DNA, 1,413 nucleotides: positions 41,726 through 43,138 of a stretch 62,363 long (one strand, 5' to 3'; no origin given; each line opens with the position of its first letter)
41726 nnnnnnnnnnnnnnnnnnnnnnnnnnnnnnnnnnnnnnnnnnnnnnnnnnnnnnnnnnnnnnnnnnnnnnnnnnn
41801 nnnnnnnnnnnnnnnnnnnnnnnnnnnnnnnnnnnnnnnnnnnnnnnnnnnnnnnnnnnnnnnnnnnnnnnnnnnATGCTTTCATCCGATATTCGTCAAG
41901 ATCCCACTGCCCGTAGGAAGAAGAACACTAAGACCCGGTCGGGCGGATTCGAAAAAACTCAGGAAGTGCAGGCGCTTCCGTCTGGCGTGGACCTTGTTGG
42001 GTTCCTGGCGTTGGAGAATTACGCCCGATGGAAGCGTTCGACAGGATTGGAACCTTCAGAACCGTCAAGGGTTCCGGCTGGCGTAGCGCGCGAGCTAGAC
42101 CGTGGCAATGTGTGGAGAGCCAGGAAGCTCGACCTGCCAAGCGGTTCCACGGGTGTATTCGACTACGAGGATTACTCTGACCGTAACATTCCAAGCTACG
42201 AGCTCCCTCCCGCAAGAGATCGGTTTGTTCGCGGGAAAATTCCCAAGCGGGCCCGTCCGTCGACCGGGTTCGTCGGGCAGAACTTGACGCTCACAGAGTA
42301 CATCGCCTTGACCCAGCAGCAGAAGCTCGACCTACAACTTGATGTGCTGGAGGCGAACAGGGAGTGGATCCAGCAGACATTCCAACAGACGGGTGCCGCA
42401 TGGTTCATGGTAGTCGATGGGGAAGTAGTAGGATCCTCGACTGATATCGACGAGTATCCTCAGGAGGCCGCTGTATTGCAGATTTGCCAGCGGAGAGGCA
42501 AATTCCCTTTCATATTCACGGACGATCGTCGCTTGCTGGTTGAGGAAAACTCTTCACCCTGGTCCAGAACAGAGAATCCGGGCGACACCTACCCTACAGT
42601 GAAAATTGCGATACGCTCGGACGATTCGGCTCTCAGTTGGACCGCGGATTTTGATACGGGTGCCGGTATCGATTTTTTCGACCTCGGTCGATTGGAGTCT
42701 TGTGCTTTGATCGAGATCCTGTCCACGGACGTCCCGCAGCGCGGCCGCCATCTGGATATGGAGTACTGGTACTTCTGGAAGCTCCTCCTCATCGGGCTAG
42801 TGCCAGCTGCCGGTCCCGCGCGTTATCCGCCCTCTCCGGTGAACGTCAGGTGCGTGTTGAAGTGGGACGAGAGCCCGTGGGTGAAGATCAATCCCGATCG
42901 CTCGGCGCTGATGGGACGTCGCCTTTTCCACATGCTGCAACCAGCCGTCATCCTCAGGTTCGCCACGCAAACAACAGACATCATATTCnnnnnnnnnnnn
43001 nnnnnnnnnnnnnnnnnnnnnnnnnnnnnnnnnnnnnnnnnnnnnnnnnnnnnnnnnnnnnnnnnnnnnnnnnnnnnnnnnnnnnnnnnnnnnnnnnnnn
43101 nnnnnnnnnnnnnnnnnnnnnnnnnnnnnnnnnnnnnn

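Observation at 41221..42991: Orphan two-gene cassette: unknown acidic protein coupled to a DUF5678-like/retropepsin-like aspartic protease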

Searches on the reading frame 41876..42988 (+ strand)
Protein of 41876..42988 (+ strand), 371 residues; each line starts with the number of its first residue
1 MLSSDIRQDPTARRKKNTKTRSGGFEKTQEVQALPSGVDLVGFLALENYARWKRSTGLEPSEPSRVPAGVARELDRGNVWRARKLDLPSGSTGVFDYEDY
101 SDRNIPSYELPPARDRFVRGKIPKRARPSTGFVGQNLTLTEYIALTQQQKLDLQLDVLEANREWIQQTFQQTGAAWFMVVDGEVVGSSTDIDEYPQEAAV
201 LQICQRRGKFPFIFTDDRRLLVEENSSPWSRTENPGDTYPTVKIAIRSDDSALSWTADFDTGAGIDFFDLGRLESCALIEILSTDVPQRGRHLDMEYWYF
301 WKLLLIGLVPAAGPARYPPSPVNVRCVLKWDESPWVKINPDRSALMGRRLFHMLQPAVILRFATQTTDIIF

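Call 3: search_protein_families(library=pfam, proteins=[window:41876-42988:+], max_evalue=1)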
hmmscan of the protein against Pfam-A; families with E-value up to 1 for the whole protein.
window:41876-42988:+ (371 aa): 0 families

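Call 4: search_protein_families(library=padloc, proteins=[window:41876-42988:+], max_evalue=1)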
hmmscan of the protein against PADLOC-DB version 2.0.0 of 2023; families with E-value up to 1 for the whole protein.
window:41876-42988:+ (371 aa): 0 families

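Call 5: search_protein_families(library=ncbifam, proteins=[window:41876-42988:+], max_evalue=1)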
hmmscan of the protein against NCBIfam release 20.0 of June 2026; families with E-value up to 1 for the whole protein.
window:41876-42988:+ (371 aa): 0 families

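Call 9: find_homologous_proteins(query=window:41876-42988:+)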
Query window:41876-42988:+ (371 aa): 6 proteins with E <= 0.001 among 6154 candidates.
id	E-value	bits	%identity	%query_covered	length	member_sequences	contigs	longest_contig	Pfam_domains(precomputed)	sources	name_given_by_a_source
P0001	4.2e-252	853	100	100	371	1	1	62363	-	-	-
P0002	1.3e-73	266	54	65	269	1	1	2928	-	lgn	-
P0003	3.8e-72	261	50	67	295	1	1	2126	-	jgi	jgi:hypothetical protein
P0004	1.2e-67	246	55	60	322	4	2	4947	-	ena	-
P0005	5.6e-53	198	44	67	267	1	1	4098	-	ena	-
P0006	3.9e-52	195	47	65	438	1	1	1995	-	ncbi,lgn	-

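Call 13: find_encoding_contigs(protein=P0004, flank=10000)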
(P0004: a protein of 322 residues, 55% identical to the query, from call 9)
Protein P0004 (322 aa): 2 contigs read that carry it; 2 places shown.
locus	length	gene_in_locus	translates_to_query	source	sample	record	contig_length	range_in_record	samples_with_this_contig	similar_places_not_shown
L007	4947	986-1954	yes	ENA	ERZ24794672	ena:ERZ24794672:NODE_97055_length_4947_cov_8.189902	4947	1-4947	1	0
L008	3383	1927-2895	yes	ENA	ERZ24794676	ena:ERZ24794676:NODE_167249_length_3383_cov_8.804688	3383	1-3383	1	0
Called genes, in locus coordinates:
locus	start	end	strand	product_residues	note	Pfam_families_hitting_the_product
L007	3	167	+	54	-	?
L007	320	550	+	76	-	-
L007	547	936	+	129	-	PF13650:Asp_protease_2, PF13975:gag-asp_proteas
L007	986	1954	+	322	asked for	-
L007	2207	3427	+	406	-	PF00579:tRNA-synt_1b, PF22421:SYY_C-terminal (weak)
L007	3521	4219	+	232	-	PF02581:TMP-TENI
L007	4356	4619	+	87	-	-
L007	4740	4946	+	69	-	?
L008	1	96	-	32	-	?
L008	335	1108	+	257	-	PF04029:2-ph_phosp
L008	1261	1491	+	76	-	-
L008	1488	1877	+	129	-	PF13650:Asp_protease_2, PF13975:gag-asp_proteas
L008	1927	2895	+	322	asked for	-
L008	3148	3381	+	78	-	?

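Call 14: find_encoding_contigs(protein=P0005, flank=10000)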
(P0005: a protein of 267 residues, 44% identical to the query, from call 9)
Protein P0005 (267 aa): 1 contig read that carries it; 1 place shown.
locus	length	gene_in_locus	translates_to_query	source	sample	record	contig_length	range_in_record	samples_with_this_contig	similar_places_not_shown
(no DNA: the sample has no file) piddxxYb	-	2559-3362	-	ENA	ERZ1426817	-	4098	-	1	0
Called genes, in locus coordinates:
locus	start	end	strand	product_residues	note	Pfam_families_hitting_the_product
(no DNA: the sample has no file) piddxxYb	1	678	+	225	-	?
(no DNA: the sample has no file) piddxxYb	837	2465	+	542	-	PF13779:DUF4175 (weak)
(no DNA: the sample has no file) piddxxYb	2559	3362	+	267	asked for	-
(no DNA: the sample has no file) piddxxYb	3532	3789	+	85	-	-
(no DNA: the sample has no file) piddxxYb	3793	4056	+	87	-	PF05016:ParE_toxin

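Call 18: search_protein_families(library=pfam, proteins=[L007:320-547:+, L007:547-933:+, P0002, P0003, P0004, P0005, P0006], max_evalue=1)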
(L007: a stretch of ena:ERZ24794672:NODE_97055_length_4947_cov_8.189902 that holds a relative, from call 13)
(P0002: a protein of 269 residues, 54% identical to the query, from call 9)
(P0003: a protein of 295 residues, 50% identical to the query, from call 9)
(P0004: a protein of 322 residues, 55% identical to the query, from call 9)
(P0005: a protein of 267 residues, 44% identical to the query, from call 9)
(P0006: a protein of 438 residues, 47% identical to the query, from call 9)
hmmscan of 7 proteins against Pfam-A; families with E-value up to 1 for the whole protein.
L007:320-547:+ (76 aa): 2 families
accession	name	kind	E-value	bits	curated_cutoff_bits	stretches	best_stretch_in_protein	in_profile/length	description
PF18929.5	DUF5678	-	0.014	15.6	23.2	0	34-53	15-34/49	Family of unknown function (DUF5678)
PF25395.1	DPBB_PEX6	-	0.084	13.5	22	1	13-58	28-70/106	PEX6 double psi barrel domain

L007:547-933:+ (129 aa): 2 families
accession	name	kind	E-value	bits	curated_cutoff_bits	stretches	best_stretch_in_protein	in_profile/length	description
PF13650.11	Asp_protease_2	-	6e-09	36.9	24.3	1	27-109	10-90/90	Aspartyl protease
PF13975.11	gag-asp_proteas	-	9.5e-09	36.2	28.2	1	26-112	9-92/92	gag-polyprotein putative aspartyl protease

P0002 (269 aa): 0 families

P0003 (295 aa): 1 family
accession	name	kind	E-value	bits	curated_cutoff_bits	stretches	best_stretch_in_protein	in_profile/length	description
PF22737.1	NNH6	-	0.17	12.5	27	0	5-43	7-42/114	NACHT N-terminal Helical domain 6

P0004 (322 aa): 2 families
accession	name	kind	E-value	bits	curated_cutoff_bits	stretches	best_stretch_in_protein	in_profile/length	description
PF09957.15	VapB_antitoxin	-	0.00043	20.6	23.4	1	9-40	5-36/47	Bacterial antitoxin of type II TA system, VapB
PF01941.24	AdoMet_Synthase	-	0.1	11.9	27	1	110-159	93-142/395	S-adenosylmethionine synthetase (AdoMet synthetase)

P0005 (267 aa): 1 family
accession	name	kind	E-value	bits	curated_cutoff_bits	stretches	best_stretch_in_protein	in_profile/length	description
PF18929.5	DUF5678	-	0.067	13.5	23.2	1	70-86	10-26/49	Family of unknown function (DUF5678)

P0006 (438 aa): 3 families
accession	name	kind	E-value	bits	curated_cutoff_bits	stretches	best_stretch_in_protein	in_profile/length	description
PF02861.25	Clp_N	-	2.1e-05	25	20.7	1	148-178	18-48/53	Clp amino terminal domain, pathogenicity island component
PF18929.5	DUF5678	-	0.0036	17.5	23.2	1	240-257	10-27/49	Family of unknown function (DUF5678)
PF24356.1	WH_PARP12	-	0.17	12.2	27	0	82-108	20-46/70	PARP12 winged helix domain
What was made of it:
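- ORF-B relatives lie near toxin-antitoxin genes: ParE near P0005, and a VapB-like N-terminus in P0004 (calls 14, 18).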

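Call 29: find_encoding_contigs(protein=P0002, flank=10000)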
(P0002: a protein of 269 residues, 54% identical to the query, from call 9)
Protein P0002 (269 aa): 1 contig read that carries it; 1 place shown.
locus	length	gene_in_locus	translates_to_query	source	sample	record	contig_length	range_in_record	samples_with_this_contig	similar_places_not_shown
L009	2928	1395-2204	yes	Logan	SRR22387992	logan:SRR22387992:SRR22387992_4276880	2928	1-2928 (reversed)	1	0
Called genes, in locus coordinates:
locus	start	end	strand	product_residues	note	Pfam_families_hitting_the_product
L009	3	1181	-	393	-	?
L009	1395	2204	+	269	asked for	-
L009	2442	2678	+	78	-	PF18929:DUF5678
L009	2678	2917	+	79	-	-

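Call 30: find_encoding_contigs(protein=P0003, flank=10000)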
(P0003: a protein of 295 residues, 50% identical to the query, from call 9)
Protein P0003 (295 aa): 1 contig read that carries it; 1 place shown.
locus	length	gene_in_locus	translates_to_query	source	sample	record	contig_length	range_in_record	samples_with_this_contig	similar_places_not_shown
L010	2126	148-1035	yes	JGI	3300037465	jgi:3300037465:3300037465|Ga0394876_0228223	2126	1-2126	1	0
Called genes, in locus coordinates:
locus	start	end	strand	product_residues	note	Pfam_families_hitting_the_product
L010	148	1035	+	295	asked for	-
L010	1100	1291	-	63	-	PF02954:HTH_8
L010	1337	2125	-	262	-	?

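Call 31: find_encoding_contigs(protein=P0006, flank=10000)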
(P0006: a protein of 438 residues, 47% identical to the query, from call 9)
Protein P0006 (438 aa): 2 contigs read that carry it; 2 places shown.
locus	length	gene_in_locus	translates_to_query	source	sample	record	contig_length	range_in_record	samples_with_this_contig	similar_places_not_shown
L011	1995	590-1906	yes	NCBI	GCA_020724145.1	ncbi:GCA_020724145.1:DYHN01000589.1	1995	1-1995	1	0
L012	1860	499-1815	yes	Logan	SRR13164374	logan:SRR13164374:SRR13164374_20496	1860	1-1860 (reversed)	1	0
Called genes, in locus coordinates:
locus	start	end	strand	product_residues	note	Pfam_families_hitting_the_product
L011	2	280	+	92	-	?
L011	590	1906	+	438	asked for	-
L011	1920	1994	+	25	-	?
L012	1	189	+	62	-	?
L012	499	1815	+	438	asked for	-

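Call 32: predict_structure(alignment_id=A4)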
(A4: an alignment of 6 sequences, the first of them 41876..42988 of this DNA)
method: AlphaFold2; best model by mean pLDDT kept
length: 371 residues; sequences in the alignment: 6
mean_pLDDT: 64.3   pTM: 0.60
mean pLDDT of the five models: 64.3, 63.4, 62.1, 57.7, 54.0
residues with pLDDT >= 90: 55; 70-90: 134; 50-70: 72; < 50: 110
segments of 3 or more residues with pLDDT < 50: 1-38, 58-128
pLDDT, mean of each block of 10 residues (from residue 1): 28 30 30 41 59 55 32 32 29 25 27 28 37 81 87 86 89 91 90 88 92 80 53 61 80 81 79 90 88 82 84 63 90 81 80 67 64 57
secondary structure, 60 per line:
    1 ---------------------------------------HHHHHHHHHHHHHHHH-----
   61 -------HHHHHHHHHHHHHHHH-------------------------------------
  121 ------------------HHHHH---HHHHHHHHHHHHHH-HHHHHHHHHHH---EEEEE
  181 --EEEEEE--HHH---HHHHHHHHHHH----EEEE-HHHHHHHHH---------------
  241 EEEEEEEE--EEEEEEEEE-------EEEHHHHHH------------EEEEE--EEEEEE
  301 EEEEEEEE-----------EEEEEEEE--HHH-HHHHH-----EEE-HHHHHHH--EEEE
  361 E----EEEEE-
elements in order: H40-55 H68-83 H139-143 H147-160 H162-172 E176-180 E183-188 H197-207 E212-215 H217-225 E241-248 E251-259 E267-269 H270-275 E288-292 E295-308 E320-327 H334-338 E344-346 H348-354 E357-361 E366-370
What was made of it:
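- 42260..42565 (+): ORF-B residues ~129-230: a helical linker followed by a DUF5678-like domain (core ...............GKFPFIF). pLDDT 80-92 (call 32).
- On Clan AA retropepsin-like aspartic protease: AlphaFold2 pLDDT is about 80-90 for residues 235-371 (call 32).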

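Call 35: fold_search(model_id=the predicted structure, library=pdb)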
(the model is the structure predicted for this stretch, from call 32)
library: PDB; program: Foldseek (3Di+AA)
matches with E <= 10: 443; with E <= 0.001: 1
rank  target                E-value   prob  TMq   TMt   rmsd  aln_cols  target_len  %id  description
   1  9zye_A                9.4e-04  1.00  0.21  0.60   5.0       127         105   17  Crystal structure of HTLV-1 protease bound to UMass6 at 2.7 angstroms with truncated flaps (released 2026-01-21)
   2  2b7f_A                1.7e-03  1.00  0.22  0.60   5.5       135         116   14  Crystal structure of human T-cell leukemia virus protease, a novel target for anti-cancer design (released 2005-12-06)
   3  2mip_A                1.8e-03  1.00  0.22  0.71   3.4       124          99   13  CRYSTAL STRUCTURE OF HUMAN IMMUNODEFICIENCY VIRUS (HIV) TYPE 2 PROTEASE IN COMPLEX WITH A REDUCED AMIDE INHIBITOR AND  (released 1993-10-31)
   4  9zvr_A                1.8e-03  1.00  0.21  0.60   5.5       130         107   19  Crystal structure of HTLV-1 protease bound to darunavir at 2.1 angstroms with truncated flaps (released 2026-01-21)
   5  4ydg_A                2.1e-03  1.00  0.22  0.63   5.4       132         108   18  Crystal structure of compound 10 in complex with HTLV-1 Protease (released 2016-02-03)
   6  9zye_B                2.1e-03  1.00  0.20  0.60   5.3       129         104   19  Crystal structure of HTLV-1 protease bound to UMass6 at 2.7 angstroms with truncated flaps (released 2026-01-21)
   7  2sam                  2.4e-03  1.00  0.21  0.69   3.8       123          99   13  STRUCTURE OF THE PROTEASE FROM SIMIAN IMMUNODEFICIENCY VIRUS: COMPLEX WITH AN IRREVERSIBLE NON-PEPTIDE INHIBITOR (released 1994-10-15)
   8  1bdq_A                2.5e-03  1.00  0.21  0.68   3.0       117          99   16  HIV-1 (2:31-37, 47, 82) PROTEASE COMPLEXED WITH INHIBITOR SB203386 (released 1998-08-12)
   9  4ydg_B                2.5e-03  1.00  0.22  0.59   4.7       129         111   16  Crystal structure of compound 10 in complex with HTLV-1 Protease (released 2016-02-03)
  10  1lzq_A                3.2e-03  1.00  0.21  0.70   2.9       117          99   14  Crystal structure of the complex of mutant HIV-1 protease (A71V, V82T, I84V) with an ethylenamine peptidomimetic inhib (released 2003-04-29)
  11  3d3t_A                3.2e-03  1.00  0.20  0.63   3.7       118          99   11  Crystal Structure of HIV-1 CRF01_AE in complex with the substrate p1-p6 (released 2008-07-08)
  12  9zvr_B                5.8e-03  1.00  0.21  0.64   5.1       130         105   18  Crystal structure of HTLV-1 protease bound to darunavir at 2.1 angstroms with truncated flaps (released 2026-01-21)
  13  5mlg                  5.8e-03  0.94  0.19  0.20  16.1       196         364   14  Crystal structure of rat prorenin (released 2017-12-20)
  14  2pma_B                6.5e-03  0.85  0.14  0.34  14.5       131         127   14  Structural Genomics, the crystal structure of a protein Lpg0085 with unknown function (DUF785) from Legionella pneumop (released 2007-05-22)
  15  1hvc                  6.9e-03  1.00  0.21  0.37   2.9       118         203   14  CRYSTAL STRUCTURE OF A TETHERED DIMER OF HIV-1 PROTEASE COMPLEXED WITH AN INHIBITOR (released 1994-10-15)
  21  5c9f_A                8.2e-03  0.98  0.20  0.50  12.1       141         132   11  Crystal structure of a retropepsin-like aspartic protease from Rickettsia conorii (released 2015-10-14)
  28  9g58_B                1.3e-02  0.98  0.17  0.45   8.4       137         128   13  Pseudomonas fluorescens periplasmic aspartic peptidase Pfl01_1762 (RloA) (released 2025-04-09)
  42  5c9d_B                3.6e-02  0.97  0.22  0.58   5.0       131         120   10  Crystal structure of a retropepsin-like aspartic protease from Rickettsia conorii (released 2015-10-14)
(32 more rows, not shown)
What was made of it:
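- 42566..42991 (+): ORF-B residues ~231-371: a retropepsin-like (clan AA) aspartic protease domain. D260-T-G is at nt 42653-42661 and G347-R348 lies near the C-terminus. The AlphaFold2 model matched by Foldseek to the PDB gives retroviral proteases as top hits (target TM-score 0.6-0.73, probability 1.0, E from 9e-4) (calls 32, 35).
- On Clan AA retropepsin-like aspartic protease: Foldseek top hits are HTLV-1, HIV-2, SIV and HIV-1 proteases, with target TM-score 0.6-0.73 and probability 1.0 (call 35).
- Closest known: Characterised bacterial retropepsin-like enzymes: Rickettsia APRc. Same: 5c9f/5c9d (APRc) and 9g58 (RloA) appear among the Foldseek matches (call 35).
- AlphaFold2 pLDDT is 80-92 over residues 130-371, and all top PDB matches are retroviral proteases (calls 32, 35).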

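Call 69: search_solved_structures(query=A4, max_evalue=10)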
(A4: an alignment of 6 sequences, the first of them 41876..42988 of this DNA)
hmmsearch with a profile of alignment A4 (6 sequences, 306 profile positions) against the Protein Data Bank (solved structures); distinct sequences matched with E-value up to 10: 0.

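Call 72: find_related_loci(query=A4, collection=metagenome_contigs, flank=6000)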
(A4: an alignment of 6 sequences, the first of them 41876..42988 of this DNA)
Query A4 (371 aa) in metagenome_contigs; peptide patterns used: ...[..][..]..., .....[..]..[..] (x = any residue, [..] = any of these).
400 stretches matched a pattern; 42 encode a relative of the query (tblastn E <= 1e-3); 42 distinct loci.
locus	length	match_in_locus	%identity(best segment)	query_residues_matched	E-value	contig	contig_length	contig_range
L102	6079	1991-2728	39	120-370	3e-53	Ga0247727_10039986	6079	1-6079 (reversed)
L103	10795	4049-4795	37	120-370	9e-52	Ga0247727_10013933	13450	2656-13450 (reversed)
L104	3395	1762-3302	38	119-370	4e-50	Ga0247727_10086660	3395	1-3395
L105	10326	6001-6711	39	132-370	5e-50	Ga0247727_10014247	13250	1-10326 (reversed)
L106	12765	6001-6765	37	120-370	1e-49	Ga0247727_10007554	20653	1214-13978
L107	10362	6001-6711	39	132-370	3e-49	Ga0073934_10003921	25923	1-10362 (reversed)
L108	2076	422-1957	35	120-370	3e-49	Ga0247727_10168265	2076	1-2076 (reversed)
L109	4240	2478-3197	37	131-369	1e-48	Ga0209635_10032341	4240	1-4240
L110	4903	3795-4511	38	129-369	1e-47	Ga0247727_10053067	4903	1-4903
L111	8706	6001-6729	38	126-370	3e-47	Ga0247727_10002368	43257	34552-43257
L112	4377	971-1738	36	114-370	5e-47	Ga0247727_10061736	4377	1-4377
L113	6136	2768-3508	37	122-370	5e-47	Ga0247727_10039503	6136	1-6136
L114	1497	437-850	55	130-268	1e-47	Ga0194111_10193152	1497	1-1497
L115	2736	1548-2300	33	119-371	2e-45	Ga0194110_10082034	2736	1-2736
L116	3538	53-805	38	122-370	1e-45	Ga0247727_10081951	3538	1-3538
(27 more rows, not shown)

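Call 73: find_related_loci(query=A4, collection=viral_contigs, flank=6000)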
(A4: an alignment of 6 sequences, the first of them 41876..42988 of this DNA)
Query A4 (371 aa) in viral_contigs; peptide patterns used: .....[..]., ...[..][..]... (x = any residue, [..] = any of these).
104 stretches matched a pattern, but none encodes a relative of the query by tblastn (E <= 1e-3).

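Call 80: search_protein_families(library=pfam, proteins=[L111:5842-6801:+, L107:5824-6789:+, L103:3908-4867:+, L104:515-1492:+, L105:5821-6792:+, L110:3597-4757:+, L106:5809-6792:+, L104:1492-2556:+, L106:814-1053:+, L106:1053-1439:+], max_evalue=0.5)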
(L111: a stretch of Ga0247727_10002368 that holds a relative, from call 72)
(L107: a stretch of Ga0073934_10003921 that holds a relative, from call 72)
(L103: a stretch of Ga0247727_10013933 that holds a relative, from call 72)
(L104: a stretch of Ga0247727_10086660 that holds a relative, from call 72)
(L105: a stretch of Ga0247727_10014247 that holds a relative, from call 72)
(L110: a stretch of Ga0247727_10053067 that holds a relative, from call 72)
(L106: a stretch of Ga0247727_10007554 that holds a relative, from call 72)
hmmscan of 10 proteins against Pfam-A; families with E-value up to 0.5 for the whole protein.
L111:5842-6801:+ (320 aa): 0 families

L107:5824-6789:+ (322 aa): 0 families

L103:3908-4867:+ (320 aa): 0 families

L104:515-1492:+ (326 aa): 1 family
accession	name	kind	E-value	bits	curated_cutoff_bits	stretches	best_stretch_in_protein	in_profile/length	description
PF18929.5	DUF5678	-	0.18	12.1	23.2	1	108-126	10-28/49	Family of unknown function (DUF5678)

L105:5821-6792:+ (324 aa): 2 families
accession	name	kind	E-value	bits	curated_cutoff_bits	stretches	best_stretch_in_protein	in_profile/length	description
PF18929.5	DUF5678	-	0.04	14.2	23.2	1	100-122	5-27/49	Family of unknown function (DUF5678)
PF16353.11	LacZ_4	-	0.11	13.2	27.3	1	87-129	2-41/87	Beta-galactosidase, domain 4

L110:3597-4757:+ (387 aa): 0 families

L106:5809-6792:+ (328 aa): 0 families

L104:1492-2556:+ (355 aa): 1 family
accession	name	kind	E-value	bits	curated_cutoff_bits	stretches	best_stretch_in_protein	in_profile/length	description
PF17954.7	Pirin_C_2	-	0.22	12.1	22.9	0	120-151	27-58/86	Quercetinase C-terminal cupin domain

L106:814-1053:+ (80 aa): 1 family
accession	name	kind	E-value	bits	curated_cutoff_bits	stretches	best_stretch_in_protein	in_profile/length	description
PF00072.30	Response_reg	-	1.1e-12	48.5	30.2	1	4-73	1-68/111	Response regulator receiver domain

L106:1053-1439:+ (129 aa): 0 families
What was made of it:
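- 42260..42565 (+): Sub-threshold DUF5678 hits at the aligned segment in P0006 (E=0.0036), P0005, L104 and L105 (calls 18, 80).
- On DUF5678 (PF18929): Relatives score 12-17.5 bits (calls 18, 80).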

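Call 82: search_protein_families(library=ncbifam, proteins=[L007:547-933:+, L007:320-547:+, L009:2442-2675:+, L009:2678-2917:+, L111:5842-6801:+, P0006, P0005, L106:1053-1439:+], max_evalue=0.5)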
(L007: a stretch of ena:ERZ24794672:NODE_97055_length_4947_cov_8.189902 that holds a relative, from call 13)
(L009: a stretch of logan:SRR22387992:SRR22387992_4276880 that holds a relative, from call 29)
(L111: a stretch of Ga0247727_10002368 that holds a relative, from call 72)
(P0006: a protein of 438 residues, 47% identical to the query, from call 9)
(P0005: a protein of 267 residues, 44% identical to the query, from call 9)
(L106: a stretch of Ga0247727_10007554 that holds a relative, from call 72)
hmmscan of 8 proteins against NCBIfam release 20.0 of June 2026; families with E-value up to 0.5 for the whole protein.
L007:547-933:+ (129 aa): 1 family
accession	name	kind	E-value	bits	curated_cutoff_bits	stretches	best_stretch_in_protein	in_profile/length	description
TIGR02281.1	clan_AA_DTGA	subfamily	7.1e-09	35.9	57.95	1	25-128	21-120/121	TIGR02281 family clan AA aspartic protease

L007:320-547:+ (76 aa): 0 families

L009:2442-2675:+ (78 aa): 1 family
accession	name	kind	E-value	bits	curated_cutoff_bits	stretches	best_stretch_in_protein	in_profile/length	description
NF003413.0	PRK04778.1-7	equivalog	0.021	13.2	556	1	6-57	44-95/564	septation ring formation regulator EzrA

L009:2678-2917:+ (79 aa): 1 family
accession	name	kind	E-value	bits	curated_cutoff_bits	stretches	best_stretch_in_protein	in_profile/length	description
TIGR03698.1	clan_AA_DTGF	subfamily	0.12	12.7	57.35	1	28-66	2-41/107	clan AA aspartic protease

L111:5842-6801:+ (320 aa): 1 family
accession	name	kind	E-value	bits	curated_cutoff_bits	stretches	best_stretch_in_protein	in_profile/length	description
NF004385.0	PRK05749.1-1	equivalog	0.13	10.8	590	1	159-203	67-113/425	lipid IV(A) 3-deoxy-D-manno-octulosonic acid transferase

P0006 (438 aa): 0 families

P0005 (267 aa): 0 families

L106:1053-1439:+ (129 aa): 0 families
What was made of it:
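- Closest known: Prokaryotic retropepsin-like clan AA aspartic proteases. Same: Stand-alone members lie next to ORF-B relatives (L007_129: PF13650 E=6e-9, TIGR02281 E=7e-9; calls 18, 82).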

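Call 85: search_protein_families(library=phrogs, proteins=[window:41876-42988:+], max_evalue=0.5)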
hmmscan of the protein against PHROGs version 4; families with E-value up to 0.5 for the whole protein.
window:41876-42988:+ (371 aa): 0 families
